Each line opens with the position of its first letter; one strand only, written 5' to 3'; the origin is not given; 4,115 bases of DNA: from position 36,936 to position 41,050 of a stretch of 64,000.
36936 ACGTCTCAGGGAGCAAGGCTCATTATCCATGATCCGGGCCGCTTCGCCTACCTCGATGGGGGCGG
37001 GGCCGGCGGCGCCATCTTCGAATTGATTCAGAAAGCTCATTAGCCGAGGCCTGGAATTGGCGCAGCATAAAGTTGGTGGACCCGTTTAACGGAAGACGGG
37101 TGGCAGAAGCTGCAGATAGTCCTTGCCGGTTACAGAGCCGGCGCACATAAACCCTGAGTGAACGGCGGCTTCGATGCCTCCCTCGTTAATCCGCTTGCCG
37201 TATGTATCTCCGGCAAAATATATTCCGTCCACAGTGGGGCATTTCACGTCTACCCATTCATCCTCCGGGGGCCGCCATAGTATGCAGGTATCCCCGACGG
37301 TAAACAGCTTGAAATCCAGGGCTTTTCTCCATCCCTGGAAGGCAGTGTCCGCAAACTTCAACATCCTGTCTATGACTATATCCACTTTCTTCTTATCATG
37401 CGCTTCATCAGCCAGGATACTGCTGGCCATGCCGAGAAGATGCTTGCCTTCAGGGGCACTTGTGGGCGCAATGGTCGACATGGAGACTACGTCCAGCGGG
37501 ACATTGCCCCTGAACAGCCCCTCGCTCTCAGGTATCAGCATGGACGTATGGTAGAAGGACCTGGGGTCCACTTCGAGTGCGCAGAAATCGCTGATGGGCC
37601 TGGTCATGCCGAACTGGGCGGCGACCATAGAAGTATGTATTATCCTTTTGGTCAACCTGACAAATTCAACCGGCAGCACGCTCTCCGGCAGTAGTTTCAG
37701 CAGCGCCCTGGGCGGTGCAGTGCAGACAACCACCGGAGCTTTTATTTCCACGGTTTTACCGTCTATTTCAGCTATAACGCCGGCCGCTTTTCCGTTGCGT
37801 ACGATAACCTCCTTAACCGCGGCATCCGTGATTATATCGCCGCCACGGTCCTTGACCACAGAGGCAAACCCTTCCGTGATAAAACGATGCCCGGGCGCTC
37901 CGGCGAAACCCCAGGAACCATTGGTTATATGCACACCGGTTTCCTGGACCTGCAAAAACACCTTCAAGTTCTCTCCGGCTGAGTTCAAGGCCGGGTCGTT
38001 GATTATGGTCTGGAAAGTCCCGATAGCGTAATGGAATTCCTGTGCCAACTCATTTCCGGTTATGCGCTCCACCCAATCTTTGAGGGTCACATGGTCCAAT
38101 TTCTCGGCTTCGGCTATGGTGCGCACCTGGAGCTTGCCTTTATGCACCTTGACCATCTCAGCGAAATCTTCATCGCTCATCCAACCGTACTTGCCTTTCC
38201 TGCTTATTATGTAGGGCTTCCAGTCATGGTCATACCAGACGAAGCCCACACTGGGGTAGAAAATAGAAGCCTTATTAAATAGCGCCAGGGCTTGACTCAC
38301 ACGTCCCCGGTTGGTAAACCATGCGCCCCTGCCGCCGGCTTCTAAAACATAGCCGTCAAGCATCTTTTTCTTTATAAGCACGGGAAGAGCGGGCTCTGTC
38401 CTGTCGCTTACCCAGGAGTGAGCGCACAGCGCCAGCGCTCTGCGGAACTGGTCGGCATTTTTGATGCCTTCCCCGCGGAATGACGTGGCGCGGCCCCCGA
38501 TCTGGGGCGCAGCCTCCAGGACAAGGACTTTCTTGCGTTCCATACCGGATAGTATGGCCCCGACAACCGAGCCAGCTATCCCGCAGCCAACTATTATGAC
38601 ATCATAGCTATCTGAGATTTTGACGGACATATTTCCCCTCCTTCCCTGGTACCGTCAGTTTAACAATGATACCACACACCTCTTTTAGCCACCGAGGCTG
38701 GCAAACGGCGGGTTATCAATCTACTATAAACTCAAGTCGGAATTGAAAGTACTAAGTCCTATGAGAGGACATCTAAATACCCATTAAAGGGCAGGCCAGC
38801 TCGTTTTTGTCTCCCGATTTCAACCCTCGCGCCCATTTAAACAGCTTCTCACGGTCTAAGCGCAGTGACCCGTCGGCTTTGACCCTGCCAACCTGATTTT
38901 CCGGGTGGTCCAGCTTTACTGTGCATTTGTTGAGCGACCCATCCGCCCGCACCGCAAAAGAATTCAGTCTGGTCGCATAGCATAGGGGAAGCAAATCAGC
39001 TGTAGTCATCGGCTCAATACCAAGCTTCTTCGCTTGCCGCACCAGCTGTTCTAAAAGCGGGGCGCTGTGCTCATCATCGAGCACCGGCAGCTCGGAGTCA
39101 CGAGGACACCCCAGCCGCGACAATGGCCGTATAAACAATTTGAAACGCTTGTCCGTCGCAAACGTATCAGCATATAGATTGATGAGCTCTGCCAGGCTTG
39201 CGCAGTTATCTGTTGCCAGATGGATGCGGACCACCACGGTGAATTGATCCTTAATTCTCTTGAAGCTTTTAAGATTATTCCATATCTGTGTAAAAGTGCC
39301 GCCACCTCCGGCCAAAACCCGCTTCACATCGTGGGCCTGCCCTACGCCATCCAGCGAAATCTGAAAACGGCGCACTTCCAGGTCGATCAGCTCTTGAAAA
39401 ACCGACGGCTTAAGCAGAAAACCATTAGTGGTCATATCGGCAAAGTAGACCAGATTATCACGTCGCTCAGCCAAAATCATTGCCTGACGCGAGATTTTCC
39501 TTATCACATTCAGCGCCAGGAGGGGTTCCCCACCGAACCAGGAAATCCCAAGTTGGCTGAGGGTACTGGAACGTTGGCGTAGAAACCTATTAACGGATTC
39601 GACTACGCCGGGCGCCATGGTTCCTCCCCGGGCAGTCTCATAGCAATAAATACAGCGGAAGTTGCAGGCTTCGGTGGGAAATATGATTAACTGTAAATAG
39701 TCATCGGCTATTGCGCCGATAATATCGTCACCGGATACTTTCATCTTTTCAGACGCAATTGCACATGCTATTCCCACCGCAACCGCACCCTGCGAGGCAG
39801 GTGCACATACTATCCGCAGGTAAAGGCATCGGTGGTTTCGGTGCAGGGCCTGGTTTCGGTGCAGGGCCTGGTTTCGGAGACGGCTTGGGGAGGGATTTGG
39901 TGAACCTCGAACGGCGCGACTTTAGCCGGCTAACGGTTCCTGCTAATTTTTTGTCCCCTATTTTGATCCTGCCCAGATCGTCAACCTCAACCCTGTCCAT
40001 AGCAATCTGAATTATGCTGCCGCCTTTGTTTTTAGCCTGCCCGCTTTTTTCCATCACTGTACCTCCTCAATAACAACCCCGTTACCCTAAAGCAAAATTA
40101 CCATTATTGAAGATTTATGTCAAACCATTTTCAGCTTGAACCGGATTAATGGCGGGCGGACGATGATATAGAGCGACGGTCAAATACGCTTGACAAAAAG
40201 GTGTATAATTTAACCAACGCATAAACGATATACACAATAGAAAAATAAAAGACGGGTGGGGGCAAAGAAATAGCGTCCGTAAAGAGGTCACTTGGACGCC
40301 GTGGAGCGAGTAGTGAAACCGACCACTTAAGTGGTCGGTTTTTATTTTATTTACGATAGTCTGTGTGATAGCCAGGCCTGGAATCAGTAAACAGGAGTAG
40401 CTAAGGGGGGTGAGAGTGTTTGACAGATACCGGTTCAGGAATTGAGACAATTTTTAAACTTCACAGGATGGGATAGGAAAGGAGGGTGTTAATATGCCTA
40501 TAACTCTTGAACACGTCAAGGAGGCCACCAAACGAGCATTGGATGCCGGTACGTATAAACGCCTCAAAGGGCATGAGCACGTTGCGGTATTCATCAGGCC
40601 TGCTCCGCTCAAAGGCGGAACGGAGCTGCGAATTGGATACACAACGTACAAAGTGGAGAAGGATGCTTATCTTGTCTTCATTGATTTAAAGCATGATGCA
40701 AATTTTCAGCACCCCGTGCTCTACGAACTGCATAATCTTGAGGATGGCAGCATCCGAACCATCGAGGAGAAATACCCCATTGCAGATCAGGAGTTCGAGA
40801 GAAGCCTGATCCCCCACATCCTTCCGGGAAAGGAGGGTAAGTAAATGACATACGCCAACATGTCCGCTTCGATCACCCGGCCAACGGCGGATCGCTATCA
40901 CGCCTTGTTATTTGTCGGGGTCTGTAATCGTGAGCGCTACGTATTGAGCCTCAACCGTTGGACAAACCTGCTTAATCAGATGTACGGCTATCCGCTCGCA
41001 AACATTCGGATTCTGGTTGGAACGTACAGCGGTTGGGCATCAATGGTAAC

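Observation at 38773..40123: Cys-rich 101-aa precursor-like ORF translationally coupled to a radical SAM enzyme: candidate unrecognised RiPP module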

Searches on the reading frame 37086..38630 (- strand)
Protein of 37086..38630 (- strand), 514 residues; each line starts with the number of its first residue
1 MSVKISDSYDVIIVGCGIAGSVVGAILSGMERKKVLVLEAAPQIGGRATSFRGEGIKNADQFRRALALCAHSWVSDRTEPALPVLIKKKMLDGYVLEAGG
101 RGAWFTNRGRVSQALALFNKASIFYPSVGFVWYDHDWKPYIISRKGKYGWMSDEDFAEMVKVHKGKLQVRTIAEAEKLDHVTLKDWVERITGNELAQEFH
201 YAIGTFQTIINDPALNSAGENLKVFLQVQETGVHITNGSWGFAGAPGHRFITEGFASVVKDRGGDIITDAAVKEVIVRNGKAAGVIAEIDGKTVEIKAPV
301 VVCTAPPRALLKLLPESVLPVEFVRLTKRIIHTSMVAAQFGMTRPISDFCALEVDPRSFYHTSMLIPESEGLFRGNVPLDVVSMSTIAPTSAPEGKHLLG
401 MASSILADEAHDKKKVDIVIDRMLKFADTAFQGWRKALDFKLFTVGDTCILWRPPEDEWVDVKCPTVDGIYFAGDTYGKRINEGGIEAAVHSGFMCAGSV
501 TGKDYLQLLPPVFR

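Call 3: search_protein_families(library=pfam, proteins=[window:37086-38630:-], max_evalue=0.01)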
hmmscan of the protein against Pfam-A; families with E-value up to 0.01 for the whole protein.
window:37086-38630:- (514 aa): 6 families
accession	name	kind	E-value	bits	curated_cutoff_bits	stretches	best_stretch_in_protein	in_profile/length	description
PF01593.30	Amino_oxidase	-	7e-16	59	19.8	1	33-499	15-441/443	Flavin containing amine oxidoreductase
PF01266.30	DAO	-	1.9e-10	41.3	27.9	2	10-57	1-47/353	FAD dependent oxidoreductase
PF13450.12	NAD_binding_8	-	6.9e-08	33.1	21.9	1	13-55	1-42/68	NAD(P)-binding Rossmann-like domain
PF00890.30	FAD_binding_2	-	5.7e-06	26.2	20.4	0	226-304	112-200/414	FAD binding domain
PF00996.24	GDI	-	3.1e-05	23.2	23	1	7-52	3-47/436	GDP dissociation inhibitor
PF12831.13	FAD_oxidored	-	0.00049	19.9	27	0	10-50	1-40/416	FAD dependent oxidoreductase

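Call 4: search_protein_families(library=ncbifam, proteins=[window:37086-38630:-], max_evalue=0.01)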
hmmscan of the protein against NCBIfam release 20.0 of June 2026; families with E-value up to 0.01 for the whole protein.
window:37086-38630:- (514 aa): 36 families (the best 25 are shown)
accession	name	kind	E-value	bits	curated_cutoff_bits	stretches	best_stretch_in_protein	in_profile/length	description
NF005560.0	PRK07233.1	equivalog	3.5e-13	49.2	252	2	247-354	197-298/435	hypothetical protein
TIGR03467.1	HpnE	equivalog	2.6e-10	40.2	283.05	2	11-56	1-45/430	hydroxysqualene dehydroxylase HpnE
TIGR02733.1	desat_CrtD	equivalog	6.5e-10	38.3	549.7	2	10-54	3-46/492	C-3',4' desaturase CrtD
NF009478.0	PRK12844.1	equivalog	2.7e-09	35.9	789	2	157-299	122-260/559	3-ketosteroid-delta-1-dehydrogenase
NF053556.1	prodigi_MAP_PigB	equivalog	1.3e-08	33.7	850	1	4-49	150-192/659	prodigiosin MAP biosynthesis oxidoreductase PigB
NF045689.1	BCarotKetCrtO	equivalog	2.8e-08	32.8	1000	1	250-330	244-327/563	beta-carotene ketolase CrtO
NF004789.0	PRK06134.1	subfamily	6.1e-08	31.7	747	2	248-302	217-271/581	FAD-dependent oxidoreductase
TIGR02731.1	phytoene_desat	equivalog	1.4e-06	27.3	569.4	1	173-341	140-308/453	15-cis-phytoene desaturase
NF005064.0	PRK06481.1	equivalog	2.2e-06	26.7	542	1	4-49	57-101/506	flavocytochrome c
NF058655.1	CrtID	equivalog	2.6e-06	26.5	640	0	11-56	1-45/478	bifunctional phytoene desaturase/3,4-desaturase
NF053717.1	VnlPnlRedVprA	equivalog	3.4e-06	26.1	600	1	6-49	4-46/481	vinyl phenol reductase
TIGR02730.1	carot_isom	equivalog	4.5e-06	25.8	586.9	0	9-57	1-48/493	carotenoid isomerase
NF002550.0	PRK02106.1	subfamily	6.1e-06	25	605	1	7-41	4-38/563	choline dehydrogenase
TIGR00031.1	UDP-GALP_mutase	equivalog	8.8e-06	24.9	303.75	1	8-48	1-40/378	UDP-galactopyranose mutase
NF041080.1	DGGGPL_reductase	equivalog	2.8e-05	23.2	580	0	8-41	1-33/447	digeranylgeranylglycerophospholipid reductase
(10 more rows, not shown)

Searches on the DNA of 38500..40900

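Call 37: search_rna_families(source=window, start=38500, end=40900, threshold=evalue, max_evalue=1)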
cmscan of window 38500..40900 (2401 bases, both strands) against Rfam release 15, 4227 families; matches with E-value up to 1: 3.
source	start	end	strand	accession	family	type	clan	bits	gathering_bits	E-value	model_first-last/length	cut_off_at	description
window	40249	40333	+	RF01786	c-di-GMP-II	Cis-reg; riboswitch;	CL00127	49.8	53.5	2.2e-09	1-84/84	no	Cyclic di-GMP-II riboswitch aptamer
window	40292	40349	+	RF02063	STnc350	Gene; sRNA;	-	21.4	60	0.71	1-68/68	no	Salmonella enterica sRNA STnc350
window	40312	40416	-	RF02631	Hrs13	Gene; sRNA;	-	17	52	0.6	1-82/82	no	Hfq-regulated sRNA 13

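Call 40: search_rna_families(source=window, start=40150, end=40500, threshold=evalue, max_evalue=0.001, show_alignments=1)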
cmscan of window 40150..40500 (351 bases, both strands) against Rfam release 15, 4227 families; matches with E-value up to 0.001: 1.
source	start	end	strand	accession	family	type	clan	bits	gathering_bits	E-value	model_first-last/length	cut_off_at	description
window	40249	40333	+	RF01786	c-di-GMP-II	Cis-reg; riboswitch;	CL00127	49.8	53.5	3.2e-10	1-84/84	no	Cyclic di-GMP-II riboswitch aptamer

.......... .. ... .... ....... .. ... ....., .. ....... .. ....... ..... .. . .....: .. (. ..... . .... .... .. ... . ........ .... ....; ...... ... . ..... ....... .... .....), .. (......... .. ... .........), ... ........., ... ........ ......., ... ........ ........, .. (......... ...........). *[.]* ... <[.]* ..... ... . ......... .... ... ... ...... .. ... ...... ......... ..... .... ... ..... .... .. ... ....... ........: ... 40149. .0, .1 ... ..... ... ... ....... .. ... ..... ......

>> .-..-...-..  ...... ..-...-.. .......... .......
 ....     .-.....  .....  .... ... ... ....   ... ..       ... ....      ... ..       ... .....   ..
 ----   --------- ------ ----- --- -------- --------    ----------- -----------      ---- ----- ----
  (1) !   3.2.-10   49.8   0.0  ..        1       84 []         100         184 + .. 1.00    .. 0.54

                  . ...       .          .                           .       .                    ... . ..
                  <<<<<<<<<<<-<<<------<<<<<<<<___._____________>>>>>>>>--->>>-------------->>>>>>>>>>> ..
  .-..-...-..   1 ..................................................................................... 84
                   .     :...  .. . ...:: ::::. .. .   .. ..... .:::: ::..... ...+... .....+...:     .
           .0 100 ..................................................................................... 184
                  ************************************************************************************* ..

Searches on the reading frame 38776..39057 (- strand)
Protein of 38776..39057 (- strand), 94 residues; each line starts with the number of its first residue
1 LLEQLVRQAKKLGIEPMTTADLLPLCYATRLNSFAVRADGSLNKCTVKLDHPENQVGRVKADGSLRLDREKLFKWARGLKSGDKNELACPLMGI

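Call 58: search_solved_structures(query=window:38776-39057:-, max_evalue=10, show_alignments=4)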
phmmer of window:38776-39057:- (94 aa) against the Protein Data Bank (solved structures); distinct sequences matched with E-value up to 10: 4.
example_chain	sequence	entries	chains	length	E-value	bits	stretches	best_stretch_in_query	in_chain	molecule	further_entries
7a5h_G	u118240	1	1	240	0.79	13.5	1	49-87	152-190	Mitochondrial transcription rescue factor 1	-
7oah_A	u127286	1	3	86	0.81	13.4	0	24-60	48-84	General control transcription factor GCN4,conserved hypothetical protein residues 311-335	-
6ohh_A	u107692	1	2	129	1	13.1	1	46-84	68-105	EF1p2_mFAP2b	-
7oaa_A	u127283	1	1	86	1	13.1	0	27-60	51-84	General control transcription factor GCN4,conserved hypothetical protein residues 311-335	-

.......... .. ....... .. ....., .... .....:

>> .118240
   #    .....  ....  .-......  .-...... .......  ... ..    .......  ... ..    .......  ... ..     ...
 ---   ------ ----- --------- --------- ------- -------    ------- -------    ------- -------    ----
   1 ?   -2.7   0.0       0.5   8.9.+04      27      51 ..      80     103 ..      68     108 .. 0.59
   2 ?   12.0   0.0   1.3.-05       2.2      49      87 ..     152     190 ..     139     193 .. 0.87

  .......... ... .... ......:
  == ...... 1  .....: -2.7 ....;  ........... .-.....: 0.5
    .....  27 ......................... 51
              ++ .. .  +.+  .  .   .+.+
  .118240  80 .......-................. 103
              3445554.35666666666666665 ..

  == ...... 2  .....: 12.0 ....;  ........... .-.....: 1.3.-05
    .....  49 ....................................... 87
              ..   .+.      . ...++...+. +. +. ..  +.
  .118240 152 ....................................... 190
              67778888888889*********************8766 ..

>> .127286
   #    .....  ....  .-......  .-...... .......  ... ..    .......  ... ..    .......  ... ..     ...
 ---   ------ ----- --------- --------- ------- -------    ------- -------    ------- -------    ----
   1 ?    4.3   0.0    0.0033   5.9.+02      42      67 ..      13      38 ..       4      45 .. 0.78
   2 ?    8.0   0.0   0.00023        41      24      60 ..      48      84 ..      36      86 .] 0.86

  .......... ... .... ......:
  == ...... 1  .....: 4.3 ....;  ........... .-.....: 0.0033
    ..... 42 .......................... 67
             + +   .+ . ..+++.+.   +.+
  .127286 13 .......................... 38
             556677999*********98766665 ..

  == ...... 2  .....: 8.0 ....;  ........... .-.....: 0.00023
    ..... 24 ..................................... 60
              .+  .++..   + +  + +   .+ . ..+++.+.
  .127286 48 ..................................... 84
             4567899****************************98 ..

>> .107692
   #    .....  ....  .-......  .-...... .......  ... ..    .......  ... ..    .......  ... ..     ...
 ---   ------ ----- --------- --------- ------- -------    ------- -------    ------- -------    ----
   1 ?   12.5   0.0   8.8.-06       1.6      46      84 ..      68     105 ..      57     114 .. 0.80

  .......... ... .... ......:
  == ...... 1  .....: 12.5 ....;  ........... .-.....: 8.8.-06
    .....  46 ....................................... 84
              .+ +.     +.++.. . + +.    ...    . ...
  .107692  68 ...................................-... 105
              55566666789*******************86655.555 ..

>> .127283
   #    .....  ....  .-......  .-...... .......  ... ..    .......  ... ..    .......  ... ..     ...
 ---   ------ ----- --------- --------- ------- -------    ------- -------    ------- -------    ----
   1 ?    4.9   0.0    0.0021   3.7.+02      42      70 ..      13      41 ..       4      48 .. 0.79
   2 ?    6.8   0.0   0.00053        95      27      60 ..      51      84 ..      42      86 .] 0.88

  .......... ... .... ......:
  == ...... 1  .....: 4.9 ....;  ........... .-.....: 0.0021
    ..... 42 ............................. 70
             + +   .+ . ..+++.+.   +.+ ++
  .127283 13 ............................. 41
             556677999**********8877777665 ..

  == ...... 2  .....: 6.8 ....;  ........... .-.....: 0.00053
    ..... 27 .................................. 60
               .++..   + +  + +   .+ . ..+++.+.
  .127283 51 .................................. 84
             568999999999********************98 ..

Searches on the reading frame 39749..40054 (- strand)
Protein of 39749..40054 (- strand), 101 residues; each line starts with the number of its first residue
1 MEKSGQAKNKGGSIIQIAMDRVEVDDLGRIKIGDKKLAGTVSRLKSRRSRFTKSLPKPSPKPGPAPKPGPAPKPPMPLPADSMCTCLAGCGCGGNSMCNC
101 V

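Call 3: search_protein_families(library=pfam, proteins=[window:39749-40054:-], max_evalue=0.01)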
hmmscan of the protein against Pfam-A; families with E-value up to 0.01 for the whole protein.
window:39749-40054:- (101 aa): 0 families

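Call 4: search_protein_families(library=ncbifam, proteins=[window:39749-40054:-], max_evalue=0.01)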
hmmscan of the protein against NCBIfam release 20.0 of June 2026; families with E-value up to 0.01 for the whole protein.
window:39749-40054:- (101 aa): 1 family
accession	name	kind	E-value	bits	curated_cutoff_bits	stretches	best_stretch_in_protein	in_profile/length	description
NF033930.1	pneumo_PspA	exception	0.009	14.8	850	1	29-80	338-388/659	pneumococcal surface protein A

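Call 5: find_homologous_proteins(query=window:39749-40054:-, max_evalue=1)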
Query window:39749-40054:-: 75 candidates shared short words with the query, none scored E <= 1.

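Call 52: search_protein_representatives(protein=window:39749-40054:-)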
Query: 101 residues. Proteins with E-value up to 0.001 (for the whole library): 7; up to 1e-10: 3; up to 1e-30: 0. The best 7 are listed.
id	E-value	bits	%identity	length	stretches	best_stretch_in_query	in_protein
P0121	1.2e-29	119.2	62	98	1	1-100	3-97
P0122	9.0e-24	100.3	60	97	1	9-100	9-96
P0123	4.7e-11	59.5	35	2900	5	27-78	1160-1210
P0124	2.1e-07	47.7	31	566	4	36-70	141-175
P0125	2.2e-05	41.2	43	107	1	7-100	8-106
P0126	4.4e-05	40.2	40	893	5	37-95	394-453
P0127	2.4e-04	37.9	38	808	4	51-79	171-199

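Call 68: find_related_loci(query=A2, collection=metagenome_contigs, flank=2500)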
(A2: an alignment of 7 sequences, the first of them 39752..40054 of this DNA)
Query A2 (101 aa) in metagenome_contigs; peptide patterns used: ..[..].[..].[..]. (x = any residue, [..] = any of these).
109 stretches matched a pattern; 5 encode a relative of the query (tblastn E <= 1e-3); 5 distinct loci.
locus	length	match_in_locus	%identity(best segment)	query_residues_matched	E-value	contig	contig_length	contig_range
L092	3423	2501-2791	49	1-100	4e-23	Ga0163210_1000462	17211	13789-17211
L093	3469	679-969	49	1-100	4e-23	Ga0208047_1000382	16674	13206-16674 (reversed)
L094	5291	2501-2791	49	1-100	4e-23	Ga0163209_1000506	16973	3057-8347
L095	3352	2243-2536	39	8-100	4e-15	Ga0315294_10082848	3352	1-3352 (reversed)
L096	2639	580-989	33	8-100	1e-12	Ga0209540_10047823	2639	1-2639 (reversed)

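Call 78: predict_structure(alignment_id=A4)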
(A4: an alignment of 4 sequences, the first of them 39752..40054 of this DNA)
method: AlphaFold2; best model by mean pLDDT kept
length: 101 residues; sequences in the alignment: 4
mean_pLDDT: 56.5   pTM: 0.24
mean pLDDT of the five models: 56.5, 55.3, 55.2, 54.1, 51.0
residues with pLDDT >= 90: 0; 70-90: 20; 50-70: 40; < 50: 41
segments of 3 or more residues with pLDDT < 50: 1-9, 68-79, 81-84, 87-101
pLDDT, mean of each block of 10 residues (from residue 1): 43 59 74 72 70 59 52 46 47 45 42
secondary structure, 60 per line:
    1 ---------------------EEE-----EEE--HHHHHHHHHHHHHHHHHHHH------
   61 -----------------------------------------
elements in order: E22-24 E30-32 H35-54
